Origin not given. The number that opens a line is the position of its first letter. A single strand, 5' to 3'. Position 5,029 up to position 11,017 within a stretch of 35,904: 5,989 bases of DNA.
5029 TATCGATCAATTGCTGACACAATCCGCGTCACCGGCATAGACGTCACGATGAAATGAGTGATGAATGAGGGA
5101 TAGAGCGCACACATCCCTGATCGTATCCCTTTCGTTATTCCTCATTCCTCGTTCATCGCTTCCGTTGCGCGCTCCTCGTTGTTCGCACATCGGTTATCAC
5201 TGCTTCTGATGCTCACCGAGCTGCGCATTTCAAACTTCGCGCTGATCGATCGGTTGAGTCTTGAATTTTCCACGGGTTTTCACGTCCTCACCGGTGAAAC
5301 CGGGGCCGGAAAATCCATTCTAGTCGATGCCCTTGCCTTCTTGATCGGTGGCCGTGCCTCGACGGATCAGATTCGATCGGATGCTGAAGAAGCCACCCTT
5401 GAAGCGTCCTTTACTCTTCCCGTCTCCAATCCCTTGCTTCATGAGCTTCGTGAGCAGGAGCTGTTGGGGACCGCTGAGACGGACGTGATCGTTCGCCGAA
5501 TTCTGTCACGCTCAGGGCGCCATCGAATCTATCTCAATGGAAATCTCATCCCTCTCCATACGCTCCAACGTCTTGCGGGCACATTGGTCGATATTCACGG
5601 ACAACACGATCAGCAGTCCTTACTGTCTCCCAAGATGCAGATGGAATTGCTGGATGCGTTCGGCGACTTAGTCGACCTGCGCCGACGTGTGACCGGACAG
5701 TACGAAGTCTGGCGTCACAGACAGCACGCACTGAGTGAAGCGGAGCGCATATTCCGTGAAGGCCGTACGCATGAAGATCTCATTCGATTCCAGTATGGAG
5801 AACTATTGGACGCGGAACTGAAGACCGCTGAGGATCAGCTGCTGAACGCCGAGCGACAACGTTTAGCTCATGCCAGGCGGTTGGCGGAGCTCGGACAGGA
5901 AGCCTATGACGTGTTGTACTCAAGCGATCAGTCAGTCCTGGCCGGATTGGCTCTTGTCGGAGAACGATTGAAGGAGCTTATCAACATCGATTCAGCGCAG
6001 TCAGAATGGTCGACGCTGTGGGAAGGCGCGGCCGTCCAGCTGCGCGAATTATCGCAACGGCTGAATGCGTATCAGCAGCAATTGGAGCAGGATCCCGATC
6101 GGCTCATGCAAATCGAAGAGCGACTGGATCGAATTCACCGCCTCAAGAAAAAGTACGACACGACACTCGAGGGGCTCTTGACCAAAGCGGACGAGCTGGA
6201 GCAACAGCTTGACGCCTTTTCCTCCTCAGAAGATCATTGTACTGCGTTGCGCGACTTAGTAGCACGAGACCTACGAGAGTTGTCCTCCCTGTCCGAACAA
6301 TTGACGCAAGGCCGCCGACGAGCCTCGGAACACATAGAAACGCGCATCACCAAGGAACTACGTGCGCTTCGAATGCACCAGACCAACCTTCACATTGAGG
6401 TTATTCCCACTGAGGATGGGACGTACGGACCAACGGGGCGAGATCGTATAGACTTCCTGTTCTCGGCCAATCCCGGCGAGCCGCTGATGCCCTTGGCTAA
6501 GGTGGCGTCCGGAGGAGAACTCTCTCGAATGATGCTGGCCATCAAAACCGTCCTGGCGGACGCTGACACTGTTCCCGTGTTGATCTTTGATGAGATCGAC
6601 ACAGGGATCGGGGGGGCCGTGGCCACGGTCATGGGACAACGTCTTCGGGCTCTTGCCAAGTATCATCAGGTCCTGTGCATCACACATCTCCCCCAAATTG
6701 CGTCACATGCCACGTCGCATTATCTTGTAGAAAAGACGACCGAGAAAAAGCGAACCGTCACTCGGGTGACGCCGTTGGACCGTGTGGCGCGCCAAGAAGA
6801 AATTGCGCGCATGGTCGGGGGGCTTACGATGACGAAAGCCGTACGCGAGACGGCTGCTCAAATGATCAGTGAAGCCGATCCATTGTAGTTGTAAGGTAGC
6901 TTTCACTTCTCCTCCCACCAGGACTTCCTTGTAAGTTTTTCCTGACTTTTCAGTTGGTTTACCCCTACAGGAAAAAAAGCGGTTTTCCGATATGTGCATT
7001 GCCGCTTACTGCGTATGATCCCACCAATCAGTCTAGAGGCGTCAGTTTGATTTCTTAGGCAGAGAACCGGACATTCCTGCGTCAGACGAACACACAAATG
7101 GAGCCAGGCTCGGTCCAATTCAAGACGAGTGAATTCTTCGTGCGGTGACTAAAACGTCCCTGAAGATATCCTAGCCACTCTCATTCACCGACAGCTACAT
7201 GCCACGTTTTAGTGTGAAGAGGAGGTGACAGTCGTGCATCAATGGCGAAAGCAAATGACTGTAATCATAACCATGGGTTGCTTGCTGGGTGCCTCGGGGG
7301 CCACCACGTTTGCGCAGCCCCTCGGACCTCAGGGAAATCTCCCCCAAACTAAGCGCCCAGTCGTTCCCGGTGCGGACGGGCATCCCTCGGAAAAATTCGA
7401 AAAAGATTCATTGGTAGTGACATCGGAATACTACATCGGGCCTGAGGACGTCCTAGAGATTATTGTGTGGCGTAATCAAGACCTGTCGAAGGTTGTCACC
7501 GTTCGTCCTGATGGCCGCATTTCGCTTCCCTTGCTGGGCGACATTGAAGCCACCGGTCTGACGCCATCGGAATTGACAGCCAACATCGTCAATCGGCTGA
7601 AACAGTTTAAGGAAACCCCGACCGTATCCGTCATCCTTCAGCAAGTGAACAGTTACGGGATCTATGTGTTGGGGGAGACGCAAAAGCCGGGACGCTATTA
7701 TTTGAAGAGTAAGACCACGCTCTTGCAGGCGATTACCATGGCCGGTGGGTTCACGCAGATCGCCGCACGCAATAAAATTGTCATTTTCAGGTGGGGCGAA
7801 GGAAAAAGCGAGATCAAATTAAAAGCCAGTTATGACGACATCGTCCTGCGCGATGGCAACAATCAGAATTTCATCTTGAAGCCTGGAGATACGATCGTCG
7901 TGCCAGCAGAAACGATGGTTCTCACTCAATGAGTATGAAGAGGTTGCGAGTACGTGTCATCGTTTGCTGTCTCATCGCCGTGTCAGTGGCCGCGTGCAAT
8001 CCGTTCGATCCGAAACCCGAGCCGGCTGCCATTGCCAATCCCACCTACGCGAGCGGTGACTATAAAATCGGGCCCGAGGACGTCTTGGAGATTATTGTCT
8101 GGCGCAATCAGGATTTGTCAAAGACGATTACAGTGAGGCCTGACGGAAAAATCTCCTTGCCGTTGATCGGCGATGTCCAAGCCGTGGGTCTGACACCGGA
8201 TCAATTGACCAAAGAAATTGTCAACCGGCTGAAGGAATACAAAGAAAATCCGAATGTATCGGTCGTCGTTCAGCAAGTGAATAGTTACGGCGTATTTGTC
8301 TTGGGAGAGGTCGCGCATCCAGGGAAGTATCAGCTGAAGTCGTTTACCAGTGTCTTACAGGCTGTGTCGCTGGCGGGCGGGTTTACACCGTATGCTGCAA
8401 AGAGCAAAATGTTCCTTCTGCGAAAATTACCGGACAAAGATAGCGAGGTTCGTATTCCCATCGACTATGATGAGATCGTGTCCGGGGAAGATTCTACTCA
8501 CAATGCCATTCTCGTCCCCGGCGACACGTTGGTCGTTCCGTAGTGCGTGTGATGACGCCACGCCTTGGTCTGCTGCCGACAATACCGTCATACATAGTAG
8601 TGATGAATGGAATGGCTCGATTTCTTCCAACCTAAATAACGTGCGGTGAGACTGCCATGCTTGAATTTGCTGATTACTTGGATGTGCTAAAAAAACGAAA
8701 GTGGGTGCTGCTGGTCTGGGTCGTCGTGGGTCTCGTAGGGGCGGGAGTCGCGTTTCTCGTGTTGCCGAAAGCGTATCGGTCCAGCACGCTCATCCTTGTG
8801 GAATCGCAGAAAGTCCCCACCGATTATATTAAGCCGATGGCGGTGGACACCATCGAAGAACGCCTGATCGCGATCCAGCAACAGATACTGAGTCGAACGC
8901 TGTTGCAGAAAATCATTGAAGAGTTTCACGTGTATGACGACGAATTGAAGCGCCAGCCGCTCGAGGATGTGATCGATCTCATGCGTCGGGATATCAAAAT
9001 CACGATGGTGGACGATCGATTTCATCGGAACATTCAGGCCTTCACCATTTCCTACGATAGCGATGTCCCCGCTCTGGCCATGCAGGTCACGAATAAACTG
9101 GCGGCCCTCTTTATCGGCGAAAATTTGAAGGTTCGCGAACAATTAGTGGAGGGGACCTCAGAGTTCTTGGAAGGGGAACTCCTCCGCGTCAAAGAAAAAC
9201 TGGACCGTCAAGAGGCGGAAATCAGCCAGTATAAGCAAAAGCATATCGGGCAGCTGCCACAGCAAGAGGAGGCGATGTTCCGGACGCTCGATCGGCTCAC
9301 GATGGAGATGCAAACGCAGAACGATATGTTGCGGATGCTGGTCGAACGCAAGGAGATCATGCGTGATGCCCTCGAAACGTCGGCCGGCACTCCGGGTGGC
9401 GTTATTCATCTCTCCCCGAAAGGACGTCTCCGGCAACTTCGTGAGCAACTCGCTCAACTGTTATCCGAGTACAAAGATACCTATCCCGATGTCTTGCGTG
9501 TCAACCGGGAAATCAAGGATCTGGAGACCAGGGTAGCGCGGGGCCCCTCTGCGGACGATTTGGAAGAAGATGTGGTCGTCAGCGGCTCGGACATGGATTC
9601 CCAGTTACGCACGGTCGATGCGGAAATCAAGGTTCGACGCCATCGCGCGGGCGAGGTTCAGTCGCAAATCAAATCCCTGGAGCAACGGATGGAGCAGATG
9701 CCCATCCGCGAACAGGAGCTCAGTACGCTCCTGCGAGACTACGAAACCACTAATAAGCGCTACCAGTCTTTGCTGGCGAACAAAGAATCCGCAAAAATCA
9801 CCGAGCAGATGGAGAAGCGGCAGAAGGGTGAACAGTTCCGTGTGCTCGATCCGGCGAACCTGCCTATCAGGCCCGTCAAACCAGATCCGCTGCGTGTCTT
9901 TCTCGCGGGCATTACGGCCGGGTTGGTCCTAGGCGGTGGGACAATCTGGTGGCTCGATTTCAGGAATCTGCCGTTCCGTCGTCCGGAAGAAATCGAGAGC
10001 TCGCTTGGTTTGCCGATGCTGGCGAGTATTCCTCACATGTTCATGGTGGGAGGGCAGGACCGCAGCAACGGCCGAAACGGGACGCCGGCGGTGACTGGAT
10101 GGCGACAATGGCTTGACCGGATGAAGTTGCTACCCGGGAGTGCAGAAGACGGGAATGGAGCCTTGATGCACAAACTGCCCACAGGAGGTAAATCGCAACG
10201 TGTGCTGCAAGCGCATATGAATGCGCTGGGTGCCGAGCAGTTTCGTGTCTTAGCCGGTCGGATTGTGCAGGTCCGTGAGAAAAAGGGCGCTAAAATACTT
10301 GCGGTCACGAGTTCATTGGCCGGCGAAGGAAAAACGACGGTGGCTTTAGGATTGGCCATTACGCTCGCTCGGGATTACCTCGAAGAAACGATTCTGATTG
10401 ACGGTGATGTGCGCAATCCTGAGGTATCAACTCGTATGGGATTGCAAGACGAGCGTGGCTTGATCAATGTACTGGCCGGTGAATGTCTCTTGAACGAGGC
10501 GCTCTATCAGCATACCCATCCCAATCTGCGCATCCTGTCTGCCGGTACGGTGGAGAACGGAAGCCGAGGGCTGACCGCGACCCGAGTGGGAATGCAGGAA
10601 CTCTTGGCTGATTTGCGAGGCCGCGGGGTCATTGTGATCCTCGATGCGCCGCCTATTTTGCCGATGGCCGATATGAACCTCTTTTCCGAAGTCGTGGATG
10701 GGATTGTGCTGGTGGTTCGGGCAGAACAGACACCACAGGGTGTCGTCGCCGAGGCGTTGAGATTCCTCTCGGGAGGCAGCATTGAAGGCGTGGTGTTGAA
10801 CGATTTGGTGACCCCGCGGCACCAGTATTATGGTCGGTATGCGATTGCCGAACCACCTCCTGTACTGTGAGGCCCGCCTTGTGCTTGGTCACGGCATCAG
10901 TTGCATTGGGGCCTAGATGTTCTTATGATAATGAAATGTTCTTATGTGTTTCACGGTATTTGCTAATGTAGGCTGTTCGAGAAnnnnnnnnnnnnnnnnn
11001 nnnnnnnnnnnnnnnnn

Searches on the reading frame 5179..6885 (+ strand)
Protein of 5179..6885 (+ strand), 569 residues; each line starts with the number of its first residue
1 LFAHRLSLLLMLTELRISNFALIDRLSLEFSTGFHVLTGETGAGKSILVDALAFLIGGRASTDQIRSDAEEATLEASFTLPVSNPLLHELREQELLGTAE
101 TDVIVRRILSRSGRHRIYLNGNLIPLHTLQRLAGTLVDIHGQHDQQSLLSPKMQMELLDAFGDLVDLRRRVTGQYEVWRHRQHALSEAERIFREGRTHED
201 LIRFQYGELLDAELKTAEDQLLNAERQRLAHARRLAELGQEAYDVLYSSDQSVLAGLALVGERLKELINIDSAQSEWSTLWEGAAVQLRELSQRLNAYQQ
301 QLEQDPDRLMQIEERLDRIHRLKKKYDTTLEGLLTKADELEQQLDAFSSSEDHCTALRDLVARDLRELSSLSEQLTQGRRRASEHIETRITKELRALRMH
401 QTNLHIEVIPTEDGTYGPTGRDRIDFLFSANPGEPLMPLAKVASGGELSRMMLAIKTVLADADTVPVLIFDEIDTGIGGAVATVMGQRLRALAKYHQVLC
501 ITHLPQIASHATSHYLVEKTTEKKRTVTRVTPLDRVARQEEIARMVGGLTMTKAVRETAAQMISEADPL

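Call 6: search_protein_families(library=pfam, proteins=[window:5179-6885:+], max_evalue=0.001)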
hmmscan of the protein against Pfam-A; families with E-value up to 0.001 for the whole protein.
window:5179-6885:+ (569 aa): 5 families
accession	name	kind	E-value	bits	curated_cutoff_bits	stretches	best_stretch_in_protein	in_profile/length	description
PF02463.25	SMC_N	-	1.9e-20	73.7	40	1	11-523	1-217/220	RecF/RecN/SMC N terminal domain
PF13476.12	AAA_23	-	3.9e-12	47.7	27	1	14-341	1-197/201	AAA domain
PF13304.12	AAA_21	-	6.6e-08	33.4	27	0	271-507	166-302/304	AAA domain, putative AbiEii toxin, Type IV TA system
PF13555.12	AAA_29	-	2.7e-06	27.4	27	1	12-59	1-49/61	P-loop containing region of AAA domain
PF13401.12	AAA_22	-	0.00034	21.4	27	0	31-53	4-26/130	AAA domain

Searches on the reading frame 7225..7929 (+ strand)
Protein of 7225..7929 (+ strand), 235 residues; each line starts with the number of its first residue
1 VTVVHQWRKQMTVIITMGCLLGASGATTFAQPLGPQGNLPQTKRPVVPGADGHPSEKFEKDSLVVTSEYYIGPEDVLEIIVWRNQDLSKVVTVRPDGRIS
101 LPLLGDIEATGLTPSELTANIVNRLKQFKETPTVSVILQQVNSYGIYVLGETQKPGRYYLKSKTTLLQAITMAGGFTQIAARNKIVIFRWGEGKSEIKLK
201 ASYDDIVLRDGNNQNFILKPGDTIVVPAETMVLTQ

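Call 6: search_protein_families(library=pfam, proteins=[window:7225-7929:+], max_evalue=0.001)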
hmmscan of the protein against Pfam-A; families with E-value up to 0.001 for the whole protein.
window:7225-7929:+ (235 aa): 3 families
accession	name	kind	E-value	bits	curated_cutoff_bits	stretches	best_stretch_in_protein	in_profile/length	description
PF02563.21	Poly_export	-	2.6e-24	85.6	28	1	66-138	4-76/77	Polysaccharide biosynthesis/export protein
PF10531.15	SLBB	-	4e-11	43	27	1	146-192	2-47/55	SLBB domain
PF22461.2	SLBB_2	-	4.8e-08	33.4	27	1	146-226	3-79/79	SLBB domain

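Call 37: search_protein_families(library=ncbifam, proteins=[window:7225-7929:+], max_evalue=0.00001)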
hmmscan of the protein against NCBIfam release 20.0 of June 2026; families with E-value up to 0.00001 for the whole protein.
window:7225-7929:+ (235 aa): 4 families
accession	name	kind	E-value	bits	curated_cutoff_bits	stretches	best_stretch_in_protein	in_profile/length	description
TIGR03027.2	pepcterm_export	equivalog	9.2e-44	149.1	180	1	68-229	2-167/169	XrtA/PEP-CTERM system exopolysaccharide export protein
NF041843.1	EpsY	equivalog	1.9e-40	138.3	320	1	64-226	48-210/211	exopolysaccharide export protein EpsY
TIGR03028.1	EpsE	equivalog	7.8e-25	87.6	262.65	1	68-228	1-161/239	polysaccharide export protein EpsE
NF011658.0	PRK15078.1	subfamily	9.7e-20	70.7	333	1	61-228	77-251/380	polysaccharide export protein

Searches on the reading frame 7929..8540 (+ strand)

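Call 6: search_protein_families(library=pfam, proteins=[window:7929-8540:+], max_evalue=0.001)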
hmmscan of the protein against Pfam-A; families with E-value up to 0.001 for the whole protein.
window:7929-8540:+ (204 aa): 3 families
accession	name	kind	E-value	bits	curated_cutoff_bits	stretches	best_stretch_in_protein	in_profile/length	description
PF02563.21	Poly_export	-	9.1e-27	93.5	28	1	41-114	3-76/77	Polysaccharide biosynthesis/export protein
PF10531.15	SLBB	-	2e-11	44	27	1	122-172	2-48/55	SLBB domain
PF22461.2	SLBB_2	-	5.9e-06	26.7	27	1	122-203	3-79/79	SLBB domain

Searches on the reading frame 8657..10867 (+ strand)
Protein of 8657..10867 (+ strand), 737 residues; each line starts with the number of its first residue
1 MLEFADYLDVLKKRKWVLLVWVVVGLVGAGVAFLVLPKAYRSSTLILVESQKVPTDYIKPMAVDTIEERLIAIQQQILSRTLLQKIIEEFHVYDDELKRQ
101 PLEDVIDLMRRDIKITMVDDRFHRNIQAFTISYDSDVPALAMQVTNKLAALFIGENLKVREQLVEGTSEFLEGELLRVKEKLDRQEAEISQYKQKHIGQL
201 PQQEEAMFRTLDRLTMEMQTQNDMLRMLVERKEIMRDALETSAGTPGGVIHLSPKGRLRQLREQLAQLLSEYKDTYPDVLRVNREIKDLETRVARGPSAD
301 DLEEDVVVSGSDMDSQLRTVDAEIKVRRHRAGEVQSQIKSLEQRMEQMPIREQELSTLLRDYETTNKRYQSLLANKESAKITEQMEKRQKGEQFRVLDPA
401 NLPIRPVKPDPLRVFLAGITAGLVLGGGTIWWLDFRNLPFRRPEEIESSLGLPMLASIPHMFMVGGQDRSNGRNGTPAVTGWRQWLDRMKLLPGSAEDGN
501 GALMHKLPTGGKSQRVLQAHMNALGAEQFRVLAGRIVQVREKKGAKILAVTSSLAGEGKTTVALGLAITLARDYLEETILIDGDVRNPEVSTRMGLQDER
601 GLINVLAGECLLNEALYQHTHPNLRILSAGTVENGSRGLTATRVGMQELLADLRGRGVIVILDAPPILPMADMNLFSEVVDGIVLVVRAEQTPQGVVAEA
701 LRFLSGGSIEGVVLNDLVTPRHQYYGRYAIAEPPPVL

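Call 6: search_protein_families(library=pfam, proteins=[window:8657-10867:+], max_evalue=0.001)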
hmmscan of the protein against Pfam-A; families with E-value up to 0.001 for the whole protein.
window:8657-10867:+ (737 aa): 5 families
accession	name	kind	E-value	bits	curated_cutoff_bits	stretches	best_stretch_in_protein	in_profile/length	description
PF13614.12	AAA_31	-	1.8e-08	34.9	27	1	546-690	2-150/177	AAA domain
PF13807.11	GNVR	-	1.1e-07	32.1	27.7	1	352-429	3-76/82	G-rich domain on putative tyrosine kinase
PF02706.20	Wzz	-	1.4e-07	32.2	25.5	1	6-89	7-90/91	Chain length determinant protein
PF10609.15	ParA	-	1.6e-05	24.9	27.1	1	546-705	4-161/246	NUBPL iron-transfer P-loop NTPase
PF01656.29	CbiA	-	0.00022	21.6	25.4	1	549-690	2-72/125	CobQ/CobB/MinD/ParA nucleotide binding domain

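Call 37: search_protein_families(library=ncbifam, proteins=[window:8657-10867:+], max_evalue=0.00001)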
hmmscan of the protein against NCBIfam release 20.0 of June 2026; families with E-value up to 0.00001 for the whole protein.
window:8657-10867:+ (737 aa): 12 families
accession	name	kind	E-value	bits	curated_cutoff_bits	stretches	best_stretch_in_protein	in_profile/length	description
TIGR03007.1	pepcterm_ChnLen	equivalog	2.8e-79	266.7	278.85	1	4-469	3-471/498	XrtA system polysaccharide chain length determinant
TIGR01005.1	eps_transp_fam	subfamily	1.5e-43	149.1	411.7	1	126-718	154-719/754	exopolysaccharide transport protein family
TIGR03018.1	pepcterm_TyrKin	hypoth_equivalog_domain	1.8e-40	138.5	230.65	1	521-715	7-207/207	XrtA-associated tyrosine autokinase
TIGR01007.1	eps_fam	subfamily_domain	1.4e-29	103.1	108.05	1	527-728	1-203/204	polysaccharide biosynthesis tyrosine autokinase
NF007350.0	PRK09841.1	equivalog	2.3e-25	88.8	1248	1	545-725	531-711/726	tyrosine-protein kinase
TIGR03017.1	EpsF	equivalog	9.2e-23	80.6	422.75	1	4-458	3-443/444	chain length determinant protein EpsF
NF008568.0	PRK11519.1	equivalog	1e-21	76.8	1068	2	546-726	527-709/720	tyrosine-protein kinase Wzc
TIGR03029.1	EpsG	equivalog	2.5e-17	62.9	313.8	1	527-715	85-273/274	chain length determinant protein tyrosine kinase EpsG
TIGR01969.1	minD_arch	subfamily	7.6e-12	44.9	201.75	1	547-690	2-141/251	cell division ATPase MinD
TIGR01006.1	polys_exp_MPA1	subfamily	1.4e-11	44.3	296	0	366-460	129-223/226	CspC family polysaccharide chain length determinant protein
TIGR01968.1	minD_bact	equivalog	6.4e-09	35.5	212.9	1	545-666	1-121/261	septum site-determining protein MinD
TIGR03815.1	CpaE_hom_Actino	equivalog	2.7e-06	26.8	154.45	0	540-690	106-255/340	septum site-determining protein Ssd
